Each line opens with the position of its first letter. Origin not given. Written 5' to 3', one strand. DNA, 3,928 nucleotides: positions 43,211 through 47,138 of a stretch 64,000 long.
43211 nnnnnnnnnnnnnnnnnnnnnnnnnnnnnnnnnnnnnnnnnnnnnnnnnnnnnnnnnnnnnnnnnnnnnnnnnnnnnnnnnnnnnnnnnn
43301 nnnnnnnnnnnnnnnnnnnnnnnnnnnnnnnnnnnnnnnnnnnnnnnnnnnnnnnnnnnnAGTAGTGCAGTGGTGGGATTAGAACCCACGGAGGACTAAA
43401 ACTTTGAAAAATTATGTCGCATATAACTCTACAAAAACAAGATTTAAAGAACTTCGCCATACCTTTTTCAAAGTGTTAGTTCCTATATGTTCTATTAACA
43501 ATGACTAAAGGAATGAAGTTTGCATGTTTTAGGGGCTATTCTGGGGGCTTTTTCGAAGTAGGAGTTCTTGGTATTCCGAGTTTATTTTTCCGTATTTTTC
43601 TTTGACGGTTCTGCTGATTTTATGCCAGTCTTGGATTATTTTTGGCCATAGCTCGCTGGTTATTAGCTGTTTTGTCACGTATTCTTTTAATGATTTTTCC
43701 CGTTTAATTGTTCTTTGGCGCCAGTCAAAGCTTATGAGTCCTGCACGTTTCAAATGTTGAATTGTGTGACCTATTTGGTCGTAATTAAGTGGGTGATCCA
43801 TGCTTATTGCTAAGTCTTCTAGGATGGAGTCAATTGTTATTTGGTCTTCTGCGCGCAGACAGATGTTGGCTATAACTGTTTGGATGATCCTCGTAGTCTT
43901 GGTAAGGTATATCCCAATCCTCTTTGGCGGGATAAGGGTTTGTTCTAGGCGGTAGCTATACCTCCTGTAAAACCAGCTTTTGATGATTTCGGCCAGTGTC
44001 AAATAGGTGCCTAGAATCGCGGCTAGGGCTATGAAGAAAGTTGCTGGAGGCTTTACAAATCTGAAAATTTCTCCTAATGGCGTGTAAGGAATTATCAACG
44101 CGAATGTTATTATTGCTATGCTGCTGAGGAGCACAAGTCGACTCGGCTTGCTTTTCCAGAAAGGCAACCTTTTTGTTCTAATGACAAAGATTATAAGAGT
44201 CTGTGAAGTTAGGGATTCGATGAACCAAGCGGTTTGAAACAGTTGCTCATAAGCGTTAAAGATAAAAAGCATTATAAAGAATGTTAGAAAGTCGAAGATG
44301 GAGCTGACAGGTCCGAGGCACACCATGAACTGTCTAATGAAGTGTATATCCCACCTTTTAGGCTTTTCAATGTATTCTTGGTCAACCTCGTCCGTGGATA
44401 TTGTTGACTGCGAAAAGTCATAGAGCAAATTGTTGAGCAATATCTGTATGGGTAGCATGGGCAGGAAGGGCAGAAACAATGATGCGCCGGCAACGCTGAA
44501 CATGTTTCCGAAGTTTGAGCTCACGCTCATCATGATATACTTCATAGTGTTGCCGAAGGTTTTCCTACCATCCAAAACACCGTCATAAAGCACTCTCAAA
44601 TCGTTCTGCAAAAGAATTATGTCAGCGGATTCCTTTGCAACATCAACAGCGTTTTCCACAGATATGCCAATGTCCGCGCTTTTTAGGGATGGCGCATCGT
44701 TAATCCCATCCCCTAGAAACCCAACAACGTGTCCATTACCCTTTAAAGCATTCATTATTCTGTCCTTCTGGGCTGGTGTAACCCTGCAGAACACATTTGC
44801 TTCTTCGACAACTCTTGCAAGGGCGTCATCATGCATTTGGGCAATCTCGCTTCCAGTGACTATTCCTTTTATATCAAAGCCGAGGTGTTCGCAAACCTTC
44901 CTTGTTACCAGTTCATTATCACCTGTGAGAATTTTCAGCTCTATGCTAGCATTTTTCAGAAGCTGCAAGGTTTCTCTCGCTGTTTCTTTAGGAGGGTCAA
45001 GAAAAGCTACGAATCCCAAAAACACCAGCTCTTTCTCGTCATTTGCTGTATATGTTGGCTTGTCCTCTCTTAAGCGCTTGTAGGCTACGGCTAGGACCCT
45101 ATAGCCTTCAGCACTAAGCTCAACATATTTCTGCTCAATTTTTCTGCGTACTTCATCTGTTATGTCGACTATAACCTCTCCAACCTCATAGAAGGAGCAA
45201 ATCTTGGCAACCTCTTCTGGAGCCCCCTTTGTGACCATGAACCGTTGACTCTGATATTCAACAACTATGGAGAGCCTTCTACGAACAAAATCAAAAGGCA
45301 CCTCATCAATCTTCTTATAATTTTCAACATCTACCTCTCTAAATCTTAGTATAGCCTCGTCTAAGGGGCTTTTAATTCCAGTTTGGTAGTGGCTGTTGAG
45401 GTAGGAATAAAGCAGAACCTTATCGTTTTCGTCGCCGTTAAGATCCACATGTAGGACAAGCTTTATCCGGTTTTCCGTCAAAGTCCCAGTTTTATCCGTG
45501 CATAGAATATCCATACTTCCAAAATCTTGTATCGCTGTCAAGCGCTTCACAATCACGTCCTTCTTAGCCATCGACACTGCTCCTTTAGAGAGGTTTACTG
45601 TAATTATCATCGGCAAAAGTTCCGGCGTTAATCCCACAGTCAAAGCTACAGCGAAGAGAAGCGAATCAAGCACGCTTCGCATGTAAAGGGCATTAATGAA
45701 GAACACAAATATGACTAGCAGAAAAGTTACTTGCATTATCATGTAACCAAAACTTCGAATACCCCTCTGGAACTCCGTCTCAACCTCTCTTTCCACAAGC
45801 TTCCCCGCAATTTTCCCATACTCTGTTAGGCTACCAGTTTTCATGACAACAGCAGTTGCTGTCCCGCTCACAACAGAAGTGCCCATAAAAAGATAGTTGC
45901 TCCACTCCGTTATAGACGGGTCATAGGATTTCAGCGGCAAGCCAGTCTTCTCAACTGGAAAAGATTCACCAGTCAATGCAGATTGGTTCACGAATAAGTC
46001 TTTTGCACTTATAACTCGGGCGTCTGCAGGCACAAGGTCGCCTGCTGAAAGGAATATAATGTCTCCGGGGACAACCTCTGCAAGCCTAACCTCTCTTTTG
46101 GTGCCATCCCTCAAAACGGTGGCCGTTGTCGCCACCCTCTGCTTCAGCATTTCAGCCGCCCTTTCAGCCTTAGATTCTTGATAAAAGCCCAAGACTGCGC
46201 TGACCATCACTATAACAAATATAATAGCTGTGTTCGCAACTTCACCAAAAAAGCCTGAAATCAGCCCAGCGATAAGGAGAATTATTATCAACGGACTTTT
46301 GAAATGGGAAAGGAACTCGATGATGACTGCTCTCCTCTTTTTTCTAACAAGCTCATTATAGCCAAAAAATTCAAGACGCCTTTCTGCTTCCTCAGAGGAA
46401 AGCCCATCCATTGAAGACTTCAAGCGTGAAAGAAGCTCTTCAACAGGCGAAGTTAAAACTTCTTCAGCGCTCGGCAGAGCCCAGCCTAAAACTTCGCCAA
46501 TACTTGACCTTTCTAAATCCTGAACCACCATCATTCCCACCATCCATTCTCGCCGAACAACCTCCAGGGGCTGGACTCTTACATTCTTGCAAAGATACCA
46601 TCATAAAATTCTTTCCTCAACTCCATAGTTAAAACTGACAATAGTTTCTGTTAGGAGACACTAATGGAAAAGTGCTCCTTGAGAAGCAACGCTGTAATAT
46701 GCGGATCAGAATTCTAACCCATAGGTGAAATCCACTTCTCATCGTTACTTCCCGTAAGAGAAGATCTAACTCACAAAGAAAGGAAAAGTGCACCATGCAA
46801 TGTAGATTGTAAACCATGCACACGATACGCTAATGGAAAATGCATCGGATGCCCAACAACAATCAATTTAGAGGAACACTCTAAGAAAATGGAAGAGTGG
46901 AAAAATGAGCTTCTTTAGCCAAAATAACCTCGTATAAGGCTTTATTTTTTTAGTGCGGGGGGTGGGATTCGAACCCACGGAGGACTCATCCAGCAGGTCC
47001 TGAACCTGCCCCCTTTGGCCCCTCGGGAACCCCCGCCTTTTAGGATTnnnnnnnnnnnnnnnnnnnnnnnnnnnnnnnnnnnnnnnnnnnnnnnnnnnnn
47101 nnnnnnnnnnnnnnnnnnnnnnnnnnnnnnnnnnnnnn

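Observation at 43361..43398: ~35 bp direct repeat of the tRNA-Leu 3' half bracketing the mgtA-like gene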

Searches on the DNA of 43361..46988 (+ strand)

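Call 92: search_dna_similar(query=window:43361-46988:+, collection=plasmids, mode=distant, max_rows=8)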
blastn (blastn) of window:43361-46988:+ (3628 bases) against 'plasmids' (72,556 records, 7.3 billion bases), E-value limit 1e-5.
Records with a match: 107; places in all: 107; records where one place covers at least 80% of the query: 0.
Best place of each record, by identity: 60-80% 107.
By first word of the organism name: Cronobacter 33; Rhizobium 11; Escherichia 9; Azospirillum 7; Ralstonia 4; Clostridium 4; Novosphingobium 3; Methylocystis 2; Cupriavidus 2; Nostoc 2; and 27 more.
By predicted mobility (MOB-suite, as given by PLSDB): non-mobilizable 79; conjugative 18; mobilizable 10.
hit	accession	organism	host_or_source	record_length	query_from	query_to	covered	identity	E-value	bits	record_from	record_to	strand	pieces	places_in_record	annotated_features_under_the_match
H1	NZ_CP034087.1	Methylocystis rosea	cell culture,groundwater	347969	851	2311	20%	68.0%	1e-37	260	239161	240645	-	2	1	mgtA: magnesium-translocating P-type ATPase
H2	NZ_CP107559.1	Methylocystis sp. MJC1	whole organism,Alpine Peat Bogs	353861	850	1449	17%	65.3%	4e-31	145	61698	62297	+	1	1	mgtA: magnesium-translocating P-type ATPase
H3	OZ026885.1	Candidatus Methylocalor cossyra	-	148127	821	1368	15%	67.3%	1e-37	167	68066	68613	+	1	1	mgtA: Magnesium-transporting ATPase, P-type 1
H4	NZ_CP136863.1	Methylocapsa polymorpha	Shagnum peat sample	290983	829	1377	15%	66.7%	6e-35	158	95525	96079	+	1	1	HAD-IC family P-type ATPase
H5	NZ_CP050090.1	Rhizobium leguminosarum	Trifolium pratense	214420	821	1371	15%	65.2%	6e-23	119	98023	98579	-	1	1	mgtA: magnesium-translocating P-type ATPase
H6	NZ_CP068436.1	Cupriavidus necator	heavy metal containmented soil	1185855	853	1374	14%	67.4%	2e-35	160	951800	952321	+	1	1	none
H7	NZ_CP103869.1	Novosphingobium humi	pure culture,soil biofilm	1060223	851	1377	15%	65.9%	2e-28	137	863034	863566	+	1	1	none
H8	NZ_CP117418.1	Novosphingobium humi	Single cell,Soil from military shooting ...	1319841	851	1377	15%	65.7%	1e-25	128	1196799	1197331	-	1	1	none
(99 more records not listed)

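Call 93: search_dna_similar(query=window:43361-46988:+, collection=phages, mode=distant, max_rows=8)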
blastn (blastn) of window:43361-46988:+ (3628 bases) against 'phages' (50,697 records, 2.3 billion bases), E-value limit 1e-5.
Records with a match: 5; places in all: 5; records where one place covers at least 80% of the query: 0.
Best place of each record, by identity: 60-80% 5.
By first word of the organism name: Salmonella 3; Pseudomonas 1; Escherichia 1.
By host as written in the record: Homo sapiens 2; Pseudomonas aeruginosa 1; Salmonella enterica subsp. enterica serovar Kentucky 1; Escherichia coli O157:H7 ATCC 43895 1.
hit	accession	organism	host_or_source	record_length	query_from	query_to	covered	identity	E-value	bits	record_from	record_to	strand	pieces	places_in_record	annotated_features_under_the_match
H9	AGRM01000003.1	Salmonella enterica subsp. houtenae str. ATCC BAA-1581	Homo sapiens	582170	1047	1365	9%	66.3%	4e-13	84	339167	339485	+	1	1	magnesium-translocating P-type ATPase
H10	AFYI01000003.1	Salmonella enterica subsp. enterica serovar Infantis str. ...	Homo sapiens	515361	1047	1365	9%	65.5%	2e-11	80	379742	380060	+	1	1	magnesium-translocating P-type ATPase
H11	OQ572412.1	Pseudomonas phage Y11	Pseudomonas aeruginosa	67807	1138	1382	7%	65.7%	3e-7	64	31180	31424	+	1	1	record has no annotation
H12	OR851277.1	Salmonella phage S.Kent 1-2-1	Salmonella enterica subsp. enterica ...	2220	2116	2277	4%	69.3%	1e-6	63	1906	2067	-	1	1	record has no annotation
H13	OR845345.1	Escherichia phage ECO95 1-6-1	Escherichia coli O157:H7 ATCC 43895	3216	2117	2277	4%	69.1%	4e-6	61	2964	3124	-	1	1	record has no annotation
